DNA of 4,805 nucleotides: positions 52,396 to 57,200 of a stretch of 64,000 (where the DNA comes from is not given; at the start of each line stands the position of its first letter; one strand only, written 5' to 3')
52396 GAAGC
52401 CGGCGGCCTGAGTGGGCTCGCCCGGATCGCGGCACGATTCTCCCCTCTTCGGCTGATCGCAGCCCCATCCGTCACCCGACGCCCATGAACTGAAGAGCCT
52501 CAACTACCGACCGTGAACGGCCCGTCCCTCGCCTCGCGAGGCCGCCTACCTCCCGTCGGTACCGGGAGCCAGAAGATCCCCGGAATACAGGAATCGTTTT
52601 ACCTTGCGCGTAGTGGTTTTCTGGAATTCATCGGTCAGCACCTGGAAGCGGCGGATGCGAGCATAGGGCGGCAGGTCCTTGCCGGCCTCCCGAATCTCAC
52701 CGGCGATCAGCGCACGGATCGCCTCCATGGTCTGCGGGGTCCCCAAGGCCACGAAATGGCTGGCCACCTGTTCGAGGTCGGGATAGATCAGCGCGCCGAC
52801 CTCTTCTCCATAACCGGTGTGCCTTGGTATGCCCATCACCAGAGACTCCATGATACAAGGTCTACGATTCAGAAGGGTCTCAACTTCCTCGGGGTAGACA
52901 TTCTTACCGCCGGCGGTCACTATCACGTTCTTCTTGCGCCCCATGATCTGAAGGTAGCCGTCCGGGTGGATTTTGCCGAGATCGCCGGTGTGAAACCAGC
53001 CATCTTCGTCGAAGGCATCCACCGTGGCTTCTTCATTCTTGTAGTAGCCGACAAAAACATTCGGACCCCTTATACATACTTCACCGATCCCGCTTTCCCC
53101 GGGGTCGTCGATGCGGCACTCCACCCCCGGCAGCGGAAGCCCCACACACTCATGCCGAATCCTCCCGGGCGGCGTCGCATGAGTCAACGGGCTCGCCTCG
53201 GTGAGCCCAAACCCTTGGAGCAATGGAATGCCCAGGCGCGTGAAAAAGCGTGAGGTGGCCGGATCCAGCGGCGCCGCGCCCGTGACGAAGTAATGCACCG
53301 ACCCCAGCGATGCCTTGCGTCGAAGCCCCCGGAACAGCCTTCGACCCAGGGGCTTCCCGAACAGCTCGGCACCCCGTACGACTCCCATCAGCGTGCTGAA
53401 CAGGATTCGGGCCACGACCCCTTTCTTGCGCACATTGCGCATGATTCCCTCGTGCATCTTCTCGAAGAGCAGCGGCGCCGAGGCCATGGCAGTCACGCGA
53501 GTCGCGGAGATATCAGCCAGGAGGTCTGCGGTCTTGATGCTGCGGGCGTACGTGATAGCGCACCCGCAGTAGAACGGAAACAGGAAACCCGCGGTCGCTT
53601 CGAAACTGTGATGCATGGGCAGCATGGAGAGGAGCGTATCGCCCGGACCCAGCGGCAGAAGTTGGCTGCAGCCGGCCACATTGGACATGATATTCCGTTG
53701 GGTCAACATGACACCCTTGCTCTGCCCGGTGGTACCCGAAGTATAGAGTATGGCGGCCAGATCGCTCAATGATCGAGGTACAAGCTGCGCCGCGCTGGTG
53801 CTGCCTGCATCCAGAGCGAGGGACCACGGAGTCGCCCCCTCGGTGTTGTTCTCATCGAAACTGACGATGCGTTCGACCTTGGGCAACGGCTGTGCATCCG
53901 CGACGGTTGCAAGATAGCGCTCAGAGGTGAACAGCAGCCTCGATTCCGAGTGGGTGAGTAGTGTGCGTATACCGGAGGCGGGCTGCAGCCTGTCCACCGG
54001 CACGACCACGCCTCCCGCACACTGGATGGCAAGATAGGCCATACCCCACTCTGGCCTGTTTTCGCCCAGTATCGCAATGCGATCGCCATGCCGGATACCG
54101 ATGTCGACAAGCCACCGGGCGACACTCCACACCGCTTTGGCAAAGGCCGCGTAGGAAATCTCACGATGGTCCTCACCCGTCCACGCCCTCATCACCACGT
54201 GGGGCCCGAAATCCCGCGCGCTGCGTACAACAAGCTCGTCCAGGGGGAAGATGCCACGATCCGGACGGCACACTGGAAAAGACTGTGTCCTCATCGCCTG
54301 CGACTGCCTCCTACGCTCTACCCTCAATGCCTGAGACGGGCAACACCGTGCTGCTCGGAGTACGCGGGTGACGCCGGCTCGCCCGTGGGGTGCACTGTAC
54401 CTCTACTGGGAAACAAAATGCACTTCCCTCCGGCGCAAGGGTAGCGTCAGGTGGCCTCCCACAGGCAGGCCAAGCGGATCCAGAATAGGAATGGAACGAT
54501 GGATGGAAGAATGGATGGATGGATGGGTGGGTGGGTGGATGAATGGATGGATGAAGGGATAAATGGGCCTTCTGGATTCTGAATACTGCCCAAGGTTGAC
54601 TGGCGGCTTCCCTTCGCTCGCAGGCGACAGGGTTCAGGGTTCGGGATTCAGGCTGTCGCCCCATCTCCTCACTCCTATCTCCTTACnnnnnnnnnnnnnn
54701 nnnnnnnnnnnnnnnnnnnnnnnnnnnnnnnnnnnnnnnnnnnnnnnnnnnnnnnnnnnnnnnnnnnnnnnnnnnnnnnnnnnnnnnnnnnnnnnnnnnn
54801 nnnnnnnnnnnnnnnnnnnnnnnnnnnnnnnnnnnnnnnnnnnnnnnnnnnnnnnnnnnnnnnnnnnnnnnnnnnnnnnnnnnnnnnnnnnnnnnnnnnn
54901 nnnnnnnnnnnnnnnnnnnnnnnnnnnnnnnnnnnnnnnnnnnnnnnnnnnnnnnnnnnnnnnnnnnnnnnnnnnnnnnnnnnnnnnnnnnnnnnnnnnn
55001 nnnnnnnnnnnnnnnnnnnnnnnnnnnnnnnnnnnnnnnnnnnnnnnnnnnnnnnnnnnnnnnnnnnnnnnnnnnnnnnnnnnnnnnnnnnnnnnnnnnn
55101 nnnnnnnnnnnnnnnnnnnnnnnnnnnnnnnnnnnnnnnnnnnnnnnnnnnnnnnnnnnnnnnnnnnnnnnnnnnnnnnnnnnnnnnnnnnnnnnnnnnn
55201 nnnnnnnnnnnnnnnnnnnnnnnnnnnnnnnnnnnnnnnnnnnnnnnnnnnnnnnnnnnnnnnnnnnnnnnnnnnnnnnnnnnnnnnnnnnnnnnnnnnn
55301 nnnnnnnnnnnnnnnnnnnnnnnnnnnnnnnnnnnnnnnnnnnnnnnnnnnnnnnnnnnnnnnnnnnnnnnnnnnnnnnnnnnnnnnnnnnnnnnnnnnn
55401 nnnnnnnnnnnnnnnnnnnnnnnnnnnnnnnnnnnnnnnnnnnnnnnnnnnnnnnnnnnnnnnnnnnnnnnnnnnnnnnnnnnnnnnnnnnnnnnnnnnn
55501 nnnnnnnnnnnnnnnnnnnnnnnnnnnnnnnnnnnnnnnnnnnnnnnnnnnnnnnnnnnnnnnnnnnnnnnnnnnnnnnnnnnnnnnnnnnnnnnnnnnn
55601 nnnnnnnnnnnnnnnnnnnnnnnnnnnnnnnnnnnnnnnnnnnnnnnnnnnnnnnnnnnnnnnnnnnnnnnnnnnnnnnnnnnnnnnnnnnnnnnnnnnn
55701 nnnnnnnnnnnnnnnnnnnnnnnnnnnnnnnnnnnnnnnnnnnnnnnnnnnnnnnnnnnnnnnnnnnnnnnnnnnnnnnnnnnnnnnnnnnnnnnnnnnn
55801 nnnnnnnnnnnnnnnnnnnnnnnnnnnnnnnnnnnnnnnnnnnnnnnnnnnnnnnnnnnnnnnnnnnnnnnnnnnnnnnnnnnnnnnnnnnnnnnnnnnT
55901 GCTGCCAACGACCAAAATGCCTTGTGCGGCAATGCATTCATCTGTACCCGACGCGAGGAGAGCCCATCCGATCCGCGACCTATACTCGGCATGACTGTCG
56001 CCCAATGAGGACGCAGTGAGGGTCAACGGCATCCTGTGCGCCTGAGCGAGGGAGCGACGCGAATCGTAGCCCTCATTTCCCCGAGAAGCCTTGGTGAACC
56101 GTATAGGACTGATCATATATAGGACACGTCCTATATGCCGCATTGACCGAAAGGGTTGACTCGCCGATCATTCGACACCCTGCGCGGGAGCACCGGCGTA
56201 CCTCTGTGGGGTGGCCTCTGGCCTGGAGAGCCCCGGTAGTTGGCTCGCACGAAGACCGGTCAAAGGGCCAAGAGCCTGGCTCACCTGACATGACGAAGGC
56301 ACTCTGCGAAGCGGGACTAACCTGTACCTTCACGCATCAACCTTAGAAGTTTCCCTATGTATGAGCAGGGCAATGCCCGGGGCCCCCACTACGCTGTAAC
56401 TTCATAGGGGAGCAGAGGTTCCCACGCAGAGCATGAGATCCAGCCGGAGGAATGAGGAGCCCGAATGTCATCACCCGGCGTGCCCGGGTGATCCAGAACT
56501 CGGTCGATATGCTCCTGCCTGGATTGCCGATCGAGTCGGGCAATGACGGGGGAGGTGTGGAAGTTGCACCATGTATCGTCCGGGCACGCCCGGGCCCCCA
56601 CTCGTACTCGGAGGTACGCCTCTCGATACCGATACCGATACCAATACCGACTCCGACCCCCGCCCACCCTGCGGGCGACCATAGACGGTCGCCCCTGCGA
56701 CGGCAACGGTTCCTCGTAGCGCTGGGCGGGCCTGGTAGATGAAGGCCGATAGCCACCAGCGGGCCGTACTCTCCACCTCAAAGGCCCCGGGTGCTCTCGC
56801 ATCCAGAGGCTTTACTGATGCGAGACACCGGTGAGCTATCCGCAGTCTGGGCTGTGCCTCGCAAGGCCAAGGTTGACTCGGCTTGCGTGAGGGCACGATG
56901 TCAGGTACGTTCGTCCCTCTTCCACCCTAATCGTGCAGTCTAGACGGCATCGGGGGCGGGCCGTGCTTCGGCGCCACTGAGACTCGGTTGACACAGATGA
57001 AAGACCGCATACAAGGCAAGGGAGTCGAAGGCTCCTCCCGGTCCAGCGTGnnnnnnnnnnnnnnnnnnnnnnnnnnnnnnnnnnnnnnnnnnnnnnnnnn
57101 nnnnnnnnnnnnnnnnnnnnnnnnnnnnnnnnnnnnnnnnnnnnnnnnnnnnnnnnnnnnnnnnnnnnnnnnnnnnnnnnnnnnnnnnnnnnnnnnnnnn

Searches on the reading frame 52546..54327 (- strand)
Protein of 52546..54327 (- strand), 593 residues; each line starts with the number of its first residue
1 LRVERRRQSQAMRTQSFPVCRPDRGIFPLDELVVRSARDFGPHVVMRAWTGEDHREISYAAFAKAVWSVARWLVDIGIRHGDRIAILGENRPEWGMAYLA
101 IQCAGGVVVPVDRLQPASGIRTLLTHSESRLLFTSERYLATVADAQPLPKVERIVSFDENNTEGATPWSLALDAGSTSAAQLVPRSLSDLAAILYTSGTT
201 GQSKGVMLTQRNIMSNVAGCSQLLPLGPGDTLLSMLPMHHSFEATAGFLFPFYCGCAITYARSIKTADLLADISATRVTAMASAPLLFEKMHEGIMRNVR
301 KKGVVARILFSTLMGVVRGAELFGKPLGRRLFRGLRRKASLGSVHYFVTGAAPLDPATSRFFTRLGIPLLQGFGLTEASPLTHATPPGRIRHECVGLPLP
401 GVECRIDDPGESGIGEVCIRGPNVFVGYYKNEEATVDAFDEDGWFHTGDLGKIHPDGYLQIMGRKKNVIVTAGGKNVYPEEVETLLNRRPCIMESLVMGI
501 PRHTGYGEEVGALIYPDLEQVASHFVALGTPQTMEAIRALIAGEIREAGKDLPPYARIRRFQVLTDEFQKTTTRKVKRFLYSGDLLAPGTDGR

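Call 13: search_protein_families(library=pfam, proteins=[window:52546-54327:-])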
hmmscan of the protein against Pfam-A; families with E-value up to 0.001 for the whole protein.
window:52546-54327:- (593 aa): 2 families
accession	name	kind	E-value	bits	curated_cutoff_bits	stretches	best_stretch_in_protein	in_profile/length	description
PF00501.34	AMP-binding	-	1.1e-79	268.5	29.9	1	40-429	8-384/384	AMP-binding enzyme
PF23562.2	AMP-binding_C_3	-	0.00047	21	20.8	1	467-574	2-101/124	AMP-binding enzyme C-terminal domain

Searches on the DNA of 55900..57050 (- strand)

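Call 41: search_rna_families(source=window, start=55900, end=57050, threshold=evalue, max_evalue=5)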
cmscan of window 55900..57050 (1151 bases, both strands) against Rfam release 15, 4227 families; matches with E-value up to 5: 0.
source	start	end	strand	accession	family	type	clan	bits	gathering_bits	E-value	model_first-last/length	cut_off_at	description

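Call 71: search_dna_similar(query=window:56300-56900:-, collection=plasmids, mode=distant, max_evalue=0.001, max_rows=10)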
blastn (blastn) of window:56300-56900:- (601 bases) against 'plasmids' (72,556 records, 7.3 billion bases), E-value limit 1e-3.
Records with a match: 1; places in all: 1; records where one place covers at least 80% of the query: 0.
Best place of each record, by identity: 90-95% 1.
By first word of the organism name: Rhizobium 1.
By predicted mobility (MOB-suite, as given by PLSDB): conjugative 1.
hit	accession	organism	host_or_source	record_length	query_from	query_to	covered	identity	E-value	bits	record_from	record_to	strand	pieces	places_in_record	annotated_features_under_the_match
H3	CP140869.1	Rhizobium ruizarguesonis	Trifolium pratense,whole organism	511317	237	279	7%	90.9%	7e-6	59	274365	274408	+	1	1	TraH family protein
